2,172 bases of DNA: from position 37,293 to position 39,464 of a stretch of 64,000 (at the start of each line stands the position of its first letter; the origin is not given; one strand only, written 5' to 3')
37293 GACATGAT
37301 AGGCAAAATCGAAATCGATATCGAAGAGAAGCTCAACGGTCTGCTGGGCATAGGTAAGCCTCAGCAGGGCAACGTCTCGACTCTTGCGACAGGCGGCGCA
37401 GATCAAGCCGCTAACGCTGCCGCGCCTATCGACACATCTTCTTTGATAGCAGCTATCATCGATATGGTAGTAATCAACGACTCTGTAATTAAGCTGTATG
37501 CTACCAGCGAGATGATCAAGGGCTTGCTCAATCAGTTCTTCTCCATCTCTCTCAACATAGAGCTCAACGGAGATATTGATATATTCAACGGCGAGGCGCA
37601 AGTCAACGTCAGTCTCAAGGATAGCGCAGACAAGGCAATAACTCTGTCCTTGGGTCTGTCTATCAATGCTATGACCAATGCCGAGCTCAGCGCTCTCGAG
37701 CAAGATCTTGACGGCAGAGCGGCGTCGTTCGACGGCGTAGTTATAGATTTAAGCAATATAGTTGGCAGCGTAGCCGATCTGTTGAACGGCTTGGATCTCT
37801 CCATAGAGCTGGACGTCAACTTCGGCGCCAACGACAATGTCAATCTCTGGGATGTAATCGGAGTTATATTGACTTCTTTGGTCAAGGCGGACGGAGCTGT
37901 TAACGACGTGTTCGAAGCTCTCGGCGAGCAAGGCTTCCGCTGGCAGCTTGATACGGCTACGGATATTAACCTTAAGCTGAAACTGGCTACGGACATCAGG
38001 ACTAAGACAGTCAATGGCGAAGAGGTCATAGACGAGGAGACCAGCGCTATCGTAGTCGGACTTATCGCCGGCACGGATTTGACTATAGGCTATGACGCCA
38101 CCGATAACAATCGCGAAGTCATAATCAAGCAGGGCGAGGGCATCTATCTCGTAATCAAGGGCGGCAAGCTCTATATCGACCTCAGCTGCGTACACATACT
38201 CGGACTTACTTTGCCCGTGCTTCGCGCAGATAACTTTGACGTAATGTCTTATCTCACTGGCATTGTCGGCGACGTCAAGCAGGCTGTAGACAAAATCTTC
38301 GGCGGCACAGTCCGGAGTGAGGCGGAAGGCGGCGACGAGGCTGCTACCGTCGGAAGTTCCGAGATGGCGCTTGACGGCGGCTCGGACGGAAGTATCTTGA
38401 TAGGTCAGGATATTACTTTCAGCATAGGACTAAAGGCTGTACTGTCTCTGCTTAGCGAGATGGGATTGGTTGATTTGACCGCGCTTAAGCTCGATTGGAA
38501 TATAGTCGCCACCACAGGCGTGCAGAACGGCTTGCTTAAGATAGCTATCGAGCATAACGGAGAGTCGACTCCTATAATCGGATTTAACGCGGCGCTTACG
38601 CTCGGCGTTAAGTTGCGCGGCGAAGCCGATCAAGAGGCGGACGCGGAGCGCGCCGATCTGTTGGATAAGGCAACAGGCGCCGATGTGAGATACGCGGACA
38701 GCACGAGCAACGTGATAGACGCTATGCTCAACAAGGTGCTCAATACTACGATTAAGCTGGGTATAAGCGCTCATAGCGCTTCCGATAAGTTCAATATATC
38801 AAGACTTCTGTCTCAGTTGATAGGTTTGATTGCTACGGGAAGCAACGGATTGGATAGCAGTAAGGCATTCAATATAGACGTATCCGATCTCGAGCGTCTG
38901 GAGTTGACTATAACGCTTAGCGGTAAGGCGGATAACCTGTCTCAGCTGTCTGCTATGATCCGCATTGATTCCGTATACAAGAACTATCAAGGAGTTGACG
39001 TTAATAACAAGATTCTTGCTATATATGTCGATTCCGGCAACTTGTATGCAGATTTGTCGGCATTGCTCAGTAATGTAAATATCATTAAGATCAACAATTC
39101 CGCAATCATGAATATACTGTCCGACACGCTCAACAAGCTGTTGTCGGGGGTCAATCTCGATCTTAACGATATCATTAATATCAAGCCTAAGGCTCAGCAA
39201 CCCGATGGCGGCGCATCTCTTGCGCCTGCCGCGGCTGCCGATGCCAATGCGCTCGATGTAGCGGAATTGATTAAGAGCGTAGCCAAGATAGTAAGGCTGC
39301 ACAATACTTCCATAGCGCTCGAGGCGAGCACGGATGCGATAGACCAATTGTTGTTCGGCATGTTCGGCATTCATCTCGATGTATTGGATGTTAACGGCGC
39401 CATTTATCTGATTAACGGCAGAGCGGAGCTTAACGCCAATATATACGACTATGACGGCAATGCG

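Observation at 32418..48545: An unassigned 600-1000-residue supermodule is iterated about six times inside the giant protein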

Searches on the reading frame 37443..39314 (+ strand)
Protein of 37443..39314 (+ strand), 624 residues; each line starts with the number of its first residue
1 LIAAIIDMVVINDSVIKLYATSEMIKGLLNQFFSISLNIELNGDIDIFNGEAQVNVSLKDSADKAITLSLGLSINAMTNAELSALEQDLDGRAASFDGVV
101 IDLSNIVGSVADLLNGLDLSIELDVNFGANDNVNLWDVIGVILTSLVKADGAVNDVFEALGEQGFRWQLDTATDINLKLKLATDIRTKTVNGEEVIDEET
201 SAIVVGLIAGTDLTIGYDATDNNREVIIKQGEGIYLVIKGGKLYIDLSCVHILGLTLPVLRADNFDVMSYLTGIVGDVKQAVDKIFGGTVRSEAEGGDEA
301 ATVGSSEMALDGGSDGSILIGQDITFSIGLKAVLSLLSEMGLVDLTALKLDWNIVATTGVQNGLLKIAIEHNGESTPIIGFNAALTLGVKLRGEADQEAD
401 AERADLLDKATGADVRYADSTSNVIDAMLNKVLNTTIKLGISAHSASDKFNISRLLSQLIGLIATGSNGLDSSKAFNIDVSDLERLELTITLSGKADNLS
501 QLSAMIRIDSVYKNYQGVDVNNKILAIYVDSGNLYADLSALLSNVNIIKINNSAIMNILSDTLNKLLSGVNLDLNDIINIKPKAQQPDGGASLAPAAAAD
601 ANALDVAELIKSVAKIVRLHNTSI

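Call 10: find_homologous_proteins(query=window:37443-39314:+, max_evalue=0.001)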
Query window:37443-39314:+: 8000 candidates shared short words with the query, none scored E <= 0.001.

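Call 26: search_solved_structures(query=A3, max_evalue=10)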
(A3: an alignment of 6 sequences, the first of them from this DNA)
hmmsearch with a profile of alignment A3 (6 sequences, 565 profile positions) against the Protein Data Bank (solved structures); distinct sequences matched with E-value up to 10: 13.
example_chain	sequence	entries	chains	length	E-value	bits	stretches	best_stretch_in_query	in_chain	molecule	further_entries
2i08_A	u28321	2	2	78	0.15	13.9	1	59-111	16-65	Calmodulin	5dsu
1sw8_A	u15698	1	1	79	0.2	13.5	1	59-111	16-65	Calmodulin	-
4q57_A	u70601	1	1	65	0.27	13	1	59-111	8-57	Calmodulin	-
9nvn_E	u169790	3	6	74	0.38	12.6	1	59-111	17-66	Calmodulin-1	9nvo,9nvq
3b32_A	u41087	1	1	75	0.39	12.5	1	59-111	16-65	Calmodulin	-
1f70_A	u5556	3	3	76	0.4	12.5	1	59-111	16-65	CALMODULIN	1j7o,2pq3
1ak8_A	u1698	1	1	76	0.41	12.5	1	59-111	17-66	CALMODULIN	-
2lqc_A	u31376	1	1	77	0.41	12.4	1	59-111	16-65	Calmodulin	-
3uct_A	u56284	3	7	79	0.43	12.4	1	59-111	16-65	Calmodulin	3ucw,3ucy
2llo_A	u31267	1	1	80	0.44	12.4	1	59-111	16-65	Calmodulin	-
7cqp_B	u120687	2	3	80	0.46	12.3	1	59-111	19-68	Calmodulin-1 | AT15141p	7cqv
3ifk_A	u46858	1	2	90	0.58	12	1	59-111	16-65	CALMODULIN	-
6k67_B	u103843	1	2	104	0.84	11.4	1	59-111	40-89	Engineered calmodulin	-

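Call 28: find_related_loci(query=window:37443-39239:+, collection=genome_contigs, flank=10000)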
Query window:37443-39239:+ (599 aa) in genome_contigs; peptide patterns used: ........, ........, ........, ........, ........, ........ (x = any residue, [..] = any of these).
38 stretches matched a pattern, but none encodes a relative of the query by tblastn (E <= 1e-3).

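Call 32: predict_structure(alignment_id=A3)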
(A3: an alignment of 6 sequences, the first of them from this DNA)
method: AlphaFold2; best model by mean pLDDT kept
length: 599 residues; sequences in the alignment: 6
mean_pLDDT: 41.5   pTM: 0.32
mean pLDDT of the five models: 41.5, 41.5, 41.0, 39.8, 36.8
residues with pLDDT >= 90: 0; 70-90: 0; 50-70: 147; < 50: 452
segments of 3 or more residues with pLDDT < 50: 1-19, 31-38, 41-43, 45-119, 125-173, 215-224, 241-243, 250-456, 465-480, 494-500, 553-599
pLDDT, mean of each block of 10 residues (from residue 1): 41 40 54 47 46 43 42 41 39 31 40 48 48 47 43 40 39 53 58 58 58 48 52 57 51 40 39 37 31 25 21 22 26 39 35 29 27 29 20 27 31 26 33 41 36 48 47 42 53 48 58 56 61 60 58 48 39 27 32 30
secondary structure, 60 per line:
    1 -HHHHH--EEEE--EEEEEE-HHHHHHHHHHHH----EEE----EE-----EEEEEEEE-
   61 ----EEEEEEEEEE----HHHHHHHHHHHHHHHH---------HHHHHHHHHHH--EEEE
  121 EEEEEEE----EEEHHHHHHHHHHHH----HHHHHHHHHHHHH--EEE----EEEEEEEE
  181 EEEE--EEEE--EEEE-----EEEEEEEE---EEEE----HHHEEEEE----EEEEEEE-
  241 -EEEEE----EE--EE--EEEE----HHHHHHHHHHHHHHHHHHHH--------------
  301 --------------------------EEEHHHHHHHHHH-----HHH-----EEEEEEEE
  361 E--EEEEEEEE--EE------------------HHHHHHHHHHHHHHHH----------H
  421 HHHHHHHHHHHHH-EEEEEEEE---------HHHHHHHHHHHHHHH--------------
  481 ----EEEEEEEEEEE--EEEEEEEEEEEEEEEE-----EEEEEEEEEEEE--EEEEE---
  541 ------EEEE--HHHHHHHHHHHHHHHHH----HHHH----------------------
elements in order: H2-6 E9-12 E15-20 H22-33 E38-40 E52-59 E65-74 H79-94 H104-114 E117-127 E132-134 H135-146 H151-163 E166-168 E173-184 E187-190 E193-196 E202-209 E213-216 E224-228 E233-239 E242-246 E259-262 H267-286 E327-329 H330-339 E353-361 E364-371 H394-409 H420-433 E435-442 H452-466 E485-495 E498-513 E519-530 E533-537 E547-550 H553-569 H574-577

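Call 34: search_protein_representatives(alignment_id=A3)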
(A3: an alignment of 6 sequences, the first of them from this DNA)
Query: 6 sequences, 565 profile positions. Proteins with E-value up to 0.001 (for the whole library): 64; up to 1e-10: 54; up to 1e-30: 40. The best 64 are listed.
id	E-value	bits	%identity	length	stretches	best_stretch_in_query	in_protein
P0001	0.0e+00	1294.3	-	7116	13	4-562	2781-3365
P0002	6.0e-176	602.9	-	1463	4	12-563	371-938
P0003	2.6e-166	571.1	-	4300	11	114-563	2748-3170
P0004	2.0e-158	545.0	-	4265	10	109-559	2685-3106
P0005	1.2e-157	542.5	-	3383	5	2-563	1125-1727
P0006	8.1e-142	490.2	-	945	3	11-289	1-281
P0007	1.2e-132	460.0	-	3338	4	3-560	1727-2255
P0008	5.7e-87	309.1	-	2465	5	1-561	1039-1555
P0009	1.1e-83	298.4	-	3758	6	115-561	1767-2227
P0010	1.3e-76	275.0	-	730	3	38-286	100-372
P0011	6.6e-66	239.6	-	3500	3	115-562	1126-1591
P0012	3.6e-59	217.4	-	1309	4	2-271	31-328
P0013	5.9e-59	216.7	-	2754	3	9-562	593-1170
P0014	2.9e-58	214.4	-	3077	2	107-563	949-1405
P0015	1.0e-54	202.7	-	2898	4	71-562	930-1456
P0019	1.9e-50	188.6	-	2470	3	9-563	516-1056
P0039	3.6e-32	128.2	-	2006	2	8-563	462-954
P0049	1.5e-15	73.4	-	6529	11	444-550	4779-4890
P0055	5.5e-08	48.4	-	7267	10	142-531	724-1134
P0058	2.0e-06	43.2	-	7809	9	440-562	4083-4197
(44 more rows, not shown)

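Call 38: list_cluster_members(proteins=[P0001, P0003, P0005, P0008, P0011, P0013, P0019, P0049, P0055, P0058])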
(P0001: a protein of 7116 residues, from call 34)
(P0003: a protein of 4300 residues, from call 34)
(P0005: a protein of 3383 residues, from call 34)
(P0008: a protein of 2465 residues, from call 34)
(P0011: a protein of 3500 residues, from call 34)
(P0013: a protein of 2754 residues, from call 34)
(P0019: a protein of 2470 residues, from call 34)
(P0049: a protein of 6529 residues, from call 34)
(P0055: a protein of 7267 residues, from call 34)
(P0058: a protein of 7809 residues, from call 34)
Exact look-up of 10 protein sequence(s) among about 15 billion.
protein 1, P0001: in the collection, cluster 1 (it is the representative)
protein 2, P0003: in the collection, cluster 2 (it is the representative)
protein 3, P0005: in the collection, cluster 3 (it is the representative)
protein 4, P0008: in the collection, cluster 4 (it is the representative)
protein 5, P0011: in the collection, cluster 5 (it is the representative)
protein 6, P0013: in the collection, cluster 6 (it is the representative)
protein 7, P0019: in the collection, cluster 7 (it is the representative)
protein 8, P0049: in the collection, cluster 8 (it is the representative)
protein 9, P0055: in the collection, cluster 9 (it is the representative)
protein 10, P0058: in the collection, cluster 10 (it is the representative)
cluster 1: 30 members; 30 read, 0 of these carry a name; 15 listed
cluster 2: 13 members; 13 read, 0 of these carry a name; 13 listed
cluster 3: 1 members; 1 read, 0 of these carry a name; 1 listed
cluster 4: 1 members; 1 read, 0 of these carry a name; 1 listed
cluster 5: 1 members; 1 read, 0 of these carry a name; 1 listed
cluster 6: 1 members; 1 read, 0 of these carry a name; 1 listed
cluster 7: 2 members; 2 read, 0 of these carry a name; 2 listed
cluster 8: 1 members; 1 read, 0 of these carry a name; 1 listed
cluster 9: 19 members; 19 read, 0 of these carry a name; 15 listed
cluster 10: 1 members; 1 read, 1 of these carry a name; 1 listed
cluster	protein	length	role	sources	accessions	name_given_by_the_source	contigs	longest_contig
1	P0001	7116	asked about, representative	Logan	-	-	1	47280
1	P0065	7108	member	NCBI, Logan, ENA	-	-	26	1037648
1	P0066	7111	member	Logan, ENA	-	-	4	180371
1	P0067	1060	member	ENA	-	-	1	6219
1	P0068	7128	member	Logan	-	-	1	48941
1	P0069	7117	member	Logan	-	-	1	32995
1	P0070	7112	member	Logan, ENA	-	-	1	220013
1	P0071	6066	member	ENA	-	-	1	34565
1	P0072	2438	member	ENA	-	-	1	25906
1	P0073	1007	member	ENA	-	-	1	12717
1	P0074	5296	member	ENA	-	-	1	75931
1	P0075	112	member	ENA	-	-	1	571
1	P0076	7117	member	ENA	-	-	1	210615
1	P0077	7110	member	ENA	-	-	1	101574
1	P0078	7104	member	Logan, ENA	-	-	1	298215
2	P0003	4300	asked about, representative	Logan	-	-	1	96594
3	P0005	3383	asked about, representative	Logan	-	-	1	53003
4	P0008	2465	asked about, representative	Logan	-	-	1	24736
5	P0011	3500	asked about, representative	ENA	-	-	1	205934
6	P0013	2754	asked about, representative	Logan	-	-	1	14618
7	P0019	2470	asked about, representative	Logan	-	-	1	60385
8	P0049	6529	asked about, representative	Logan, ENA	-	-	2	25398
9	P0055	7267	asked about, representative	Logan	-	-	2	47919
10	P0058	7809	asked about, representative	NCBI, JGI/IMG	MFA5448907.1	MAG: carboxypeptidase-like regulatory domain-containing protein [Clostridia bacterium]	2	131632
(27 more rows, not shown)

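Call 44: find_homologous_proteins(query=A4, max_evalue=0.001)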
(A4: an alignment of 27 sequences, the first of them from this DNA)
Query A4 (27 sequences): 8000 candidates shared short words with the query, none scored E <= 0.001.

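Call 45: search_solved_structures(query=A4, max_evalue=10)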
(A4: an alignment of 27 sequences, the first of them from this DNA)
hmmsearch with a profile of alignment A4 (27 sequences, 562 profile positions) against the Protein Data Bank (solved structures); distinct sequences matched with E-value up to 10: 1.
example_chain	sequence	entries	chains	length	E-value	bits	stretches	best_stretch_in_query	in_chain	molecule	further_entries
9x81_A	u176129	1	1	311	0.36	12.8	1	337-400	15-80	Alpha-amylase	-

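Call 46: search_protein_families(library=pfam, proteins=[P0008, P0019, P0013, P0039], max_evalue=0.1)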
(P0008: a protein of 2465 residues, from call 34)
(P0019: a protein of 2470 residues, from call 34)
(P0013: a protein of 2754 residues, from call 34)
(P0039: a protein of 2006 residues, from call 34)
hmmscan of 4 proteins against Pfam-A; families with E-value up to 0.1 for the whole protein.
P0008 (2465 aa): 1 family
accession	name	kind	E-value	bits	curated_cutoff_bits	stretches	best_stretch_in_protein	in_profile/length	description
PF07532.17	Big_4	-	0.0071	16.3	22.1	1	2212-2246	2-32/59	Bacterial Ig-like domain (group 4)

P0019 (2470 aa): 1 family
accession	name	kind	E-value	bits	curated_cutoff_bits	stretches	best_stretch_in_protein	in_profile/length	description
PF07532.17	Big_4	-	0.00043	20.2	22.1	0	2184-2212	15-42/59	Bacterial Ig-like domain (group 4)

P0013 (2754 aa): 2 families
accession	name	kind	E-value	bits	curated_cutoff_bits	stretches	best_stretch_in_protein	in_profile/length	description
PF24381.1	DUF7537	-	0.0011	19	31.7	1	2109-2231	96-217/258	Family of unknown function (DUF7537)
PF07532.17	Big_4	-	0.0041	17.1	22.1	1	2327-2352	13-37/59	Bacterial Ig-like domain (group 4)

P0039 (2006 aa): 2 families
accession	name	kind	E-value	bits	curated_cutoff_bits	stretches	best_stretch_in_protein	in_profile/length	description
PF07532.17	Big_4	-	0.0011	18.9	22.1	1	1696-1722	17-44/59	Bacterial Ig-like domain (group 4)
PF21196.3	PcrA_UvrD_tudor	-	0.013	15.7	23.9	0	568-594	19-43/48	PcrA/UvrD tudor domain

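Call 54: predict_structure(alignment_id=A4)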
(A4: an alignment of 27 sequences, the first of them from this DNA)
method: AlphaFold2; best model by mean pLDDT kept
length: 599 residues; sequences in the alignment: 27
mean_pLDDT: 61.5   pTM: 0.57
mean pLDDT of the five models: 61.5, 60.7, 59.6, 59.1, 58.7
residues with pLDDT >= 90: 9; 70-90: 211; 50-70: 185; < 50: 194
segments of 3 or more residues with pLDDT < 50: 1-20, 27-39, 41-61, 63-77, 91-101, 285-332, 339-343, 354-358, 391-395, 444-449, 462-477, 580-599
pLDDT, mean of each block of 10 residues (from residue 1): 39 40 50 45 43 43 41 44 54 42 61 71 71 65 56 62 62 78 86 85 87 66 77 89 88 80 76 60 48 40 30 28 39 49 50 50 54 54 60 55 83 83 79 76 50 55 46 46 71 83 86 85 87 83 77 76 69 65 39 31
secondary structure, 60 per line:
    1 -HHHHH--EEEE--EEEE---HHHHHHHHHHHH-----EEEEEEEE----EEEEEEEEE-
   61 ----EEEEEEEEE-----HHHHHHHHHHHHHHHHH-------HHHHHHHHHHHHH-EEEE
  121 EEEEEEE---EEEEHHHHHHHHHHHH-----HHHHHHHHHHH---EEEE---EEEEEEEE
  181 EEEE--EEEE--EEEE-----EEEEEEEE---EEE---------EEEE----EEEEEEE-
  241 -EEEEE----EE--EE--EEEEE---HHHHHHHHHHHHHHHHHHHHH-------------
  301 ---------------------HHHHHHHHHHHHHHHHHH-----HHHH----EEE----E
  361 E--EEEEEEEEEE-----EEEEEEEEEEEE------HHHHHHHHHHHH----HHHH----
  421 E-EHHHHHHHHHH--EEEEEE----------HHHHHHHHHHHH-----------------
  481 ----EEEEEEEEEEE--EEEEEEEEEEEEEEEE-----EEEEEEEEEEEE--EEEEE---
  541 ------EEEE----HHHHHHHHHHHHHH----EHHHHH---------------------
elements in order: H2-6 E9-12 E15-18 H22-33 E39-46 E51-59 E65-73 H79-95 H103-115 E117-127 E131-134 H135-146 H152-162 E166-169 E173-184 E187-190 E193-196 E202-209 E213-215 E225-228 E233-239 E242-246 E259-263 H267-287 H322-339 H345-348 E353-355 E364-373 E379-390 H397-408 H413-416 H424-433 E436-441 H452-463 E485-495 E498-513 E519-530 E533-537 E547-550 H555-568 H574-578

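Call 56: fold_search(model_id=the predicted structure, library=pdb)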
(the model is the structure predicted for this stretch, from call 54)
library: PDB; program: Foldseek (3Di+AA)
matches with E <= 10: 214; with E <= 0.001: 0
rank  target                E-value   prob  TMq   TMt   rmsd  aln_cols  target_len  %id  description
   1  6hmj_B                1.0e-01  0.09  0.08  0.11  24.9       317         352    8  Structure of an RNA-binding Light-Oxygen-Voltage Receptor (released 2019-08-28)
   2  6hmj_D                1.1e-01  0.11  0.08  0.12  24.4       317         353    8  Structure of an RNA-binding Light-Oxygen-Voltage Receptor (released 2019-08-28)
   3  8prv_G                1.4e-01  0.04  0.08  0.04  30.2       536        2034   10  Asymmetric unit of the yeast fatty acid synthase in the non-rotated state with ACP at the ketosreductase domain (FASam (released 2023-11-22)
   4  9xps_3                1.9e-01  0.11  0.09  0.18  25.2       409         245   10  The neck structure of the Phage Phikz (released 2026-02-11)
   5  1pn2_D                3.4e-01  0.04  0.06  0.11  22.3       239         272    8  Crystal structure analysis of the selenomethionine labelled 2-enoyl-CoA hydratase 2 domain of Candida tropicalis multi (released 2004-04-13)
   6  6ql5_G                3.4e-01  0.03  0.09  0.04  30.3       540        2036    9  Structure of fatty acid synthase complex with bound gamma subunit from Saccharomyces cerevisiae at 2.8 angstrom (released 2020-03-18)
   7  1pn2_C                4.0e-01  0.04  0.06  0.11  21.7       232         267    9  Crystal structure analysis of the selenomethionine labelled 2-enoyl-CoA hydratase 2 domain of Candida tropicalis multi (released 2004-04-13)
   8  8psf_G                4.0e-01  0.02  0.07  0.03  30.1       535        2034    9  Asymmetric unit of the yeast fatty acid synthase in non-rotated state with ACP at the acetyl transferase domain (FASx  (released 2023-11-22)
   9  3gml_A                4.8e-01  0.03  0.09  0.15  18.6       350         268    7  Structure of mouse CD1d in complex with C6Ph (released 2009-11-10)
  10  9r2r_A                5.0e-01  0.07  0.06  0.22  17.1       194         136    9  De novo designed M7 protein fold (released 2025-05-14)
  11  5lg4_C                5.3e-01  0.12  0.07  0.17  13.9       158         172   11  Crystal structure of the Sec3/Sso2 complex at 2.9 angstrom resolution (released 2017-02-08)
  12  9d4a_A                5.6e-01  0.03  0.09  0.04  25.7       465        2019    9  Atomic model of Ketoacyl Reductase domain and 4 helical bundle of S. cerevisiae Fatty Acid Synthase (FAS) in complex w (released 2025-08-20)
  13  4rcl_A                7.4e-01  0.02  0.06  0.11  23.9       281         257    9  Structure of EspG3 chaperone from the type VII (ESX-3) secretion system, space group P43212 (released 2015-09-16)
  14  1qd6_C                7.8e-01  0.04  0.09  0.20  24.6       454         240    7  OUTER MEMBRANE PHOSPHOLIPASE A FROM ESCHERICHIA COLI (released 1999-10-25)
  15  4rcl_B                8.2e-01  0.04  0.06  0.13  22.1       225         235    7  Structure of EspG3 chaperone from the type VII (ESX-3) secretion system, space group P43212 (released 2015-09-16)
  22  9nh1_A                1.1e+00  0.02  0.06  0.12  21.7       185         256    9  In situ cryo-EM structure of porin I of the Legionella Dot/Icm T4SS machine (released 2025-09-17)
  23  9nh1_C                1.1e+00  0.01  0.06  0.12  26.2       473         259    7  In situ cryo-EM structure of porin I of the Legionella Dot/Icm T4SS machine (released 2025-09-17)
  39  9qf4_Ax               2.0e+00  0.12  0.05  0.25   6.7        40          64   20  Structure of P. furiosus 70S ribosome grown at 95 degC (released 2025-11-05)
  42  8xs9_B                2.2e+00  0.01  0.07  0.11  29.2       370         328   10  Crystal structure of the DNA-bound AHR-ARNT heterodimer in complex with beta-Naphthoflavone (released 2025-01-15)
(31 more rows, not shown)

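Call 60: fold_search(model_id=the predicted structure, library=viral)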
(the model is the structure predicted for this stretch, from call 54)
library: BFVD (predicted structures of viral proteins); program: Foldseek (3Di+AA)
matches with E <= 10: 545; with E <= 0.001: 1
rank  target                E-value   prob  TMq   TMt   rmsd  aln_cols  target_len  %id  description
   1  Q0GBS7                8.2e-04  0.23  0.09  0.09  32.1       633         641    9  PfWMP4_39 [Phormidium phage Pf-WMP4]
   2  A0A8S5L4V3            1.3e-02  0.06  0.07  0.10  31.1       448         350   12  Maturation protein [ssRNA phage SRR6960509_7]
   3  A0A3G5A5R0            1.7e-02  0.07  0.08  0.09  33.0       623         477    8  Uncharacterized protein [Harvfovirus sp.]
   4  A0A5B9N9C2            2.1e-02  0.11  0.10  0.06  37.4       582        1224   11  Hinge connector of long tail fiber distal connector [Aeromonas phage 4_4572]
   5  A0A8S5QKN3            2.4e-02  0.14  0.08  0.12  31.6       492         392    9  Lipoprotein [Siphoviridae sp. ctezl47]
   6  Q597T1                6.9e-02  0.13  0.07  0.16  19.5       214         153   13  Uncharacterized protein [Lactobacillus phage phiJL-1]
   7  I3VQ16                7.7e-02  0.06  0.06  0.08  28.2       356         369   10  B39.1 [miniopterid betaherpesvirus 1]
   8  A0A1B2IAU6            9.0e-02  0.11  0.08  0.16  23.7       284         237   12  (no name in the UniProt tables at hand)
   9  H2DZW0                9.5e-02  0.05  0.05  0.06  20.4       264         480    9  Polyprotein 1 (Fragment) [uncultured virus]
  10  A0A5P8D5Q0            1.4e-01  0.06  0.07  0.07  19.2       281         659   13  (no name in the UniProt tables at hand)
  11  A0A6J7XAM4            1.6e-01  0.11  0.08  0.24  14.4       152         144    9  Uncharacterized protein [uncultured Caudovirales phage]
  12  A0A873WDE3            1.9e-01  0.54  0.07  0.24  16.8       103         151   11  Uncharacterized protein [Burkholderia phage Mana]
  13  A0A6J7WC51            1.9e-01  0.02  0.07  0.10  22.5       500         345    7  Uncharacterized protein [uncultured Caudovirales phage]
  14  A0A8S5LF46            2.4e-01  0.33  0.09  0.19  12.3       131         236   11  Uncharacterized protein [Siphoviridae sp. ct3CA7]
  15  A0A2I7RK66            2.4e-01  0.13  0.06  0.14  12.9       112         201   14  (no name in the UniProt tables at hand)
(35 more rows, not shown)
